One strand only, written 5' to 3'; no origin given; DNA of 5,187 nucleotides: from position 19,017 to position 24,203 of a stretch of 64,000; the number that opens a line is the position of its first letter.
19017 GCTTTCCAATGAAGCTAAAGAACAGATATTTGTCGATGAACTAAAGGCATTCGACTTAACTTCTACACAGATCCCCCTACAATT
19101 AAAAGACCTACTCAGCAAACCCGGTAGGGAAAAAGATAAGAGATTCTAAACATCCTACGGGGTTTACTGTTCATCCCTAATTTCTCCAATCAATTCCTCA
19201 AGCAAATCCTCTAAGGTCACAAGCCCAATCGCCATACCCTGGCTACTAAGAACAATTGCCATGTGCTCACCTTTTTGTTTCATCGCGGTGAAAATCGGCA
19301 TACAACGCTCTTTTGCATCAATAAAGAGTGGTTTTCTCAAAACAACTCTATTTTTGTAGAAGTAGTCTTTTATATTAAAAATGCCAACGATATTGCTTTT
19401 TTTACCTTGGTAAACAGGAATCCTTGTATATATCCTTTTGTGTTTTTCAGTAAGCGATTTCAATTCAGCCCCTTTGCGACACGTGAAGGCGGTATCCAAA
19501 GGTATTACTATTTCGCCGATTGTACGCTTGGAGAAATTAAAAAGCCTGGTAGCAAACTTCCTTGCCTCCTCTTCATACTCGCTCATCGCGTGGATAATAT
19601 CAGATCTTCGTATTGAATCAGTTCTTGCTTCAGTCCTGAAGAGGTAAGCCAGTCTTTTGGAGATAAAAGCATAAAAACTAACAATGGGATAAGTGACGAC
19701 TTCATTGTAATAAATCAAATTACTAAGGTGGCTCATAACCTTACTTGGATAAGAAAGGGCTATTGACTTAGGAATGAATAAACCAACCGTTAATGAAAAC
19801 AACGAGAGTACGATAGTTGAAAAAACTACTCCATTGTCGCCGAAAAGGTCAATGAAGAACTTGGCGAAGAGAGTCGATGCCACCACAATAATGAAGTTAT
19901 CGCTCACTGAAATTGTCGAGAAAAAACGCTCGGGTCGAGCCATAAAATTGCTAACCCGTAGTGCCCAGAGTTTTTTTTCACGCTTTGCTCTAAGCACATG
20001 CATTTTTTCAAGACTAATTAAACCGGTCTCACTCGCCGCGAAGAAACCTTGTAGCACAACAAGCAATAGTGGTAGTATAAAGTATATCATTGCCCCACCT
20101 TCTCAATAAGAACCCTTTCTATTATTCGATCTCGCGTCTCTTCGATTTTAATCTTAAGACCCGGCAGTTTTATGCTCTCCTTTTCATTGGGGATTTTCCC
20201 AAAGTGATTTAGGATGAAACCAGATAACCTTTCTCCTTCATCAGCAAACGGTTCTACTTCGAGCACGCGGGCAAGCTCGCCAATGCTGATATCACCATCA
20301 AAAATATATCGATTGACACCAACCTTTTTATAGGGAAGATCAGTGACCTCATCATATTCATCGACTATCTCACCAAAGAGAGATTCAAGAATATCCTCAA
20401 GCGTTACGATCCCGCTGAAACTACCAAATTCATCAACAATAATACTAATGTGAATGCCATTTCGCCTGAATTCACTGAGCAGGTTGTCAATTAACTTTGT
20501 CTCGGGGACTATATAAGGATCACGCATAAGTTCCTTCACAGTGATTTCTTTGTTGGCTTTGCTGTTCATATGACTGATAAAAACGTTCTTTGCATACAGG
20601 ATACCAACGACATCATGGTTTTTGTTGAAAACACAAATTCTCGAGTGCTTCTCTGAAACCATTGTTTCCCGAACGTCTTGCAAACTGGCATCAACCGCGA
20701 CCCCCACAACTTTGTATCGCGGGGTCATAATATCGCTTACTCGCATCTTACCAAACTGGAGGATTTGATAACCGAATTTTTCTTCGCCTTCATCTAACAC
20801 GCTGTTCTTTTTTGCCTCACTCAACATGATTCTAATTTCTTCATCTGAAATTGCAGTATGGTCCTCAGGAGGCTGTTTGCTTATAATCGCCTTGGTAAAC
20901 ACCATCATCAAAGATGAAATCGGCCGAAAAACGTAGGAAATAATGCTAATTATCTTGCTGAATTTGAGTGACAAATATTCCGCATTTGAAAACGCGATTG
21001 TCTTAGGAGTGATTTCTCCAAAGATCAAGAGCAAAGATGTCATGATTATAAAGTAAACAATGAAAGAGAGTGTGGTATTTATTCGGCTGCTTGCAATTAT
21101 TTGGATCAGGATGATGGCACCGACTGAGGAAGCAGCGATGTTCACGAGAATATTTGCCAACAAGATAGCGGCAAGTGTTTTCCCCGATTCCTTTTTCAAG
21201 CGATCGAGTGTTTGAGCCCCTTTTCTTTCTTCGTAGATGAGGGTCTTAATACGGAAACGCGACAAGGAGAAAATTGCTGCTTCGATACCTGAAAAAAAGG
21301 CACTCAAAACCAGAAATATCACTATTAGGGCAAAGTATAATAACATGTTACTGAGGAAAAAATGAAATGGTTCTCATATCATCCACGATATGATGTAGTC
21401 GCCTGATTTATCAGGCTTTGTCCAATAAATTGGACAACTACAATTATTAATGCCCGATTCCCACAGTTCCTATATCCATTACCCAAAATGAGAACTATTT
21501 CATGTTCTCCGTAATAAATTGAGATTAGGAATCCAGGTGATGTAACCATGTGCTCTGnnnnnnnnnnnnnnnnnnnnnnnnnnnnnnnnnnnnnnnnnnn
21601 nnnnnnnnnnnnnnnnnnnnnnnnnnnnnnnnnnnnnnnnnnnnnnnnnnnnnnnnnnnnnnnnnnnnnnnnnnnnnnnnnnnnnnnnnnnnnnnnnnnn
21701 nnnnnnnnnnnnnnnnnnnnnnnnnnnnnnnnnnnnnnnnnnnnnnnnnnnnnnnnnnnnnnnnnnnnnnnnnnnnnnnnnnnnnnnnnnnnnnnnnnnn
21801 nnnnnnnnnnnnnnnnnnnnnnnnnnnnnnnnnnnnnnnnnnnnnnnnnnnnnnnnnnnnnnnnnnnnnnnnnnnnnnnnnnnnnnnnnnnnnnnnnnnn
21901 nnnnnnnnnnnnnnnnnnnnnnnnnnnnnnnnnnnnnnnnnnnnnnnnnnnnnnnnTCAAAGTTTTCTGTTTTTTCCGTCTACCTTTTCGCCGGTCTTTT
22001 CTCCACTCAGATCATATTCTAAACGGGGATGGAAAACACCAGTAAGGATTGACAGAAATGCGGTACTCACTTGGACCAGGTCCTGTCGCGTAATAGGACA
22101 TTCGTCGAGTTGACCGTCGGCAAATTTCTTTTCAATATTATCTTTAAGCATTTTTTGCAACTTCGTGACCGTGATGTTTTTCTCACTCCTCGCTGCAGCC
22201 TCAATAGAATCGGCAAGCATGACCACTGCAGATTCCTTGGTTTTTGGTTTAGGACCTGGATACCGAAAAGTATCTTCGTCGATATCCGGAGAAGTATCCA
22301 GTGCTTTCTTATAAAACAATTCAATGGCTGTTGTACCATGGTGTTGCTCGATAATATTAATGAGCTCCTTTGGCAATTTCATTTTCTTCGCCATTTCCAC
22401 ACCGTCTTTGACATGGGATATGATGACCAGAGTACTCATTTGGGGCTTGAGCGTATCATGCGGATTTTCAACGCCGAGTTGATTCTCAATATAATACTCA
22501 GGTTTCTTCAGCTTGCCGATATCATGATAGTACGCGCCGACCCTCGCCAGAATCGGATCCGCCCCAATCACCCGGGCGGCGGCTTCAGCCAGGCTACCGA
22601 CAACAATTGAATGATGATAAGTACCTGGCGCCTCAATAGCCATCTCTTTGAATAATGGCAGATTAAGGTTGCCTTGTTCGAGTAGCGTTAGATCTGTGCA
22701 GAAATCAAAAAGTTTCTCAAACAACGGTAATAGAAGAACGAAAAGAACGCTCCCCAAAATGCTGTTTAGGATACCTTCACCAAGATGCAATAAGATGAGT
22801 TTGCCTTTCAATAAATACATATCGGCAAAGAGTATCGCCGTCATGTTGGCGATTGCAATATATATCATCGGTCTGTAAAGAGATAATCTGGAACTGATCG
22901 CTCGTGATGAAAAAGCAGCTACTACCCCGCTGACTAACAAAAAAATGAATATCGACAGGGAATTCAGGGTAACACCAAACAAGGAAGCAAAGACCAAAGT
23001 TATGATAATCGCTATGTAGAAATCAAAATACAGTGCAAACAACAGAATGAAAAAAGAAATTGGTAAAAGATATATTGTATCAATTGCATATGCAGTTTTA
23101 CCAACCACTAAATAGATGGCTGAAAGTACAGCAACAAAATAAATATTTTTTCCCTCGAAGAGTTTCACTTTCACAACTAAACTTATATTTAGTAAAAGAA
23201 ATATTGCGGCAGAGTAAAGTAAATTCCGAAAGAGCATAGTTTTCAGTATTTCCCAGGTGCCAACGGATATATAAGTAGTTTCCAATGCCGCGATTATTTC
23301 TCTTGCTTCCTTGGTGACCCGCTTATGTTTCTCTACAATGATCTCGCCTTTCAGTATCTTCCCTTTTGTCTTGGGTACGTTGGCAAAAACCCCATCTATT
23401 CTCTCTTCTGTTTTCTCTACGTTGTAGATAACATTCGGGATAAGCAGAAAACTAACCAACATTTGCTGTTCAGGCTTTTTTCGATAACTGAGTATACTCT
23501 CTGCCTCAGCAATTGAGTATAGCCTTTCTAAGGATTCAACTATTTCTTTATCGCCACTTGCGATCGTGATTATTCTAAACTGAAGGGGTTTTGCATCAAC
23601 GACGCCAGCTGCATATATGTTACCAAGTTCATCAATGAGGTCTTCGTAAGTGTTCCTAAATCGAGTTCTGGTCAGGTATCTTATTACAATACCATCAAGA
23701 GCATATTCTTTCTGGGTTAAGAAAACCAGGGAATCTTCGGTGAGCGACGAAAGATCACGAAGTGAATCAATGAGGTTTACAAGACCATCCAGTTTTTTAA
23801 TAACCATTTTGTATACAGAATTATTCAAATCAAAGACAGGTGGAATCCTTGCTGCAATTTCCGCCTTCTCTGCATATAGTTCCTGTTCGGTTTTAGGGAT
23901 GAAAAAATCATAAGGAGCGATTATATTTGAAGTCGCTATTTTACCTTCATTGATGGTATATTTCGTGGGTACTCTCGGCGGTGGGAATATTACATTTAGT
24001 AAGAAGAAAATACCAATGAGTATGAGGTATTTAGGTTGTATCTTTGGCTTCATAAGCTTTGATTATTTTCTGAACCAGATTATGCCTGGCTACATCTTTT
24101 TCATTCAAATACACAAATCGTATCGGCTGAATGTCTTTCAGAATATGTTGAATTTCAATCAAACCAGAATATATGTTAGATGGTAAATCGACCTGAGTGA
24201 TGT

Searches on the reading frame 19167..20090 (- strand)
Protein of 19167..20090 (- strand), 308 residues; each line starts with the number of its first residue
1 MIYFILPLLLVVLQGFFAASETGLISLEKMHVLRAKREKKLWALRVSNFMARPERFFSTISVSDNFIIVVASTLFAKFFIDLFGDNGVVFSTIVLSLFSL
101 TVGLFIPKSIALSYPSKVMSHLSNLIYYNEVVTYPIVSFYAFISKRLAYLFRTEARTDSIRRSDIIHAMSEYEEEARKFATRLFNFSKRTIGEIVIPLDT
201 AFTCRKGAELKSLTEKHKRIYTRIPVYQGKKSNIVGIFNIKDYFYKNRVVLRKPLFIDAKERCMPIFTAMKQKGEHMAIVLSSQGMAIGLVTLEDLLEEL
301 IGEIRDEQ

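Call 51: search_protein_families(library=pfam, proteins=[window:19167-20090:-], max_evalue=0.00001)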
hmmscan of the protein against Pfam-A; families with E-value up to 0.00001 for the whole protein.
window:19167-20090:- (308 aa): 2 families
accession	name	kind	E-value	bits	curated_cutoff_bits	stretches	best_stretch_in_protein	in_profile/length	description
PF01595.25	CNNM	-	2.1e-29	102.9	28.4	1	8-175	4-174/181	Cyclin M transmembrane N-terminal domain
PF00571.33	CBS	-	5.9e-06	27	24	0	266-301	21-56/57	CBS domain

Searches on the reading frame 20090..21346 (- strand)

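Call 52: search_protein_families(library=pfam, proteins=[window:20090-21346:-], max_evalue=0.00001)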
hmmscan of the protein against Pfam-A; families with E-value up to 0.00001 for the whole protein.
window:20090-21346:- (419 aa): 3 families
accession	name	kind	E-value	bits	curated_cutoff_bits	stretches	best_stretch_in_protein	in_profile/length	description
PF01595.25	CNNM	-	2.3e-45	154.9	28.4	1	7-188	2-181/181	Cyclin M transmembrane N-terminal domain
PF00571.33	CBS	-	1.4e-18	67.4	24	2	270-323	1-55/57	CBS domain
PF03471.22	CorC_HlyC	-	2.8e-15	56.5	27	1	341-417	2-80/81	Transporter associated domain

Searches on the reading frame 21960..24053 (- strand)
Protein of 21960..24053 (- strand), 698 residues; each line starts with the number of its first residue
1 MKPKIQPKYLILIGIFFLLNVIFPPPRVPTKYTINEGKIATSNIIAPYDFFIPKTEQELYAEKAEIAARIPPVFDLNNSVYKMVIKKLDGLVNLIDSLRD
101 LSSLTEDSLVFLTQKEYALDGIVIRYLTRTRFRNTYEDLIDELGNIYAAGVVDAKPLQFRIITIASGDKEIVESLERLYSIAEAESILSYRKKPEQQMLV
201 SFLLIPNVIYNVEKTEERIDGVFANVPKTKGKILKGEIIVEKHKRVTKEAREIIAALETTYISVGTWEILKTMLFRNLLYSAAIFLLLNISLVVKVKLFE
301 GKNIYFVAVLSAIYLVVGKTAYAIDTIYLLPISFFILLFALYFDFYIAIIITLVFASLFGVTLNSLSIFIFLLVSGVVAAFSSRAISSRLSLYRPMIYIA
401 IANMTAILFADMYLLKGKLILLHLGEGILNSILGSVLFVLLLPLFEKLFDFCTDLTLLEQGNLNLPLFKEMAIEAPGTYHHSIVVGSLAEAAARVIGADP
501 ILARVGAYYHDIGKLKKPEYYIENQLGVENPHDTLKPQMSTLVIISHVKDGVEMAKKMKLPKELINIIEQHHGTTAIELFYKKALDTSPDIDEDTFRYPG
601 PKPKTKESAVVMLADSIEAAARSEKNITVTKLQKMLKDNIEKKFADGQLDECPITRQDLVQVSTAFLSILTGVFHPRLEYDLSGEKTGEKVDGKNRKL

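Call 52: search_protein_families(library=pfam, proteins=[window:21960-24053:-], max_evalue=0.00001)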
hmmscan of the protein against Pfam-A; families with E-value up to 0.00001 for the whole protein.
window:21960-24053:- (698 aa): 3 families
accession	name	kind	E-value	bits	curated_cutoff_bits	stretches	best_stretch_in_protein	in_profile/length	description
PF07697.16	7TMR-HDED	-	1.1e-26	94.6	27.6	1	36-258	2-221/224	7TM-HD extracellular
PF01966.28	HD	-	7.1e-19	68.7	22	1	478-619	1-115/116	HD domain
PF07698.17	7TM-7TMR_HD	-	2.1e-17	64.1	29.4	1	284-453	15-190/190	7TM receptor with intracellular HD hydrolase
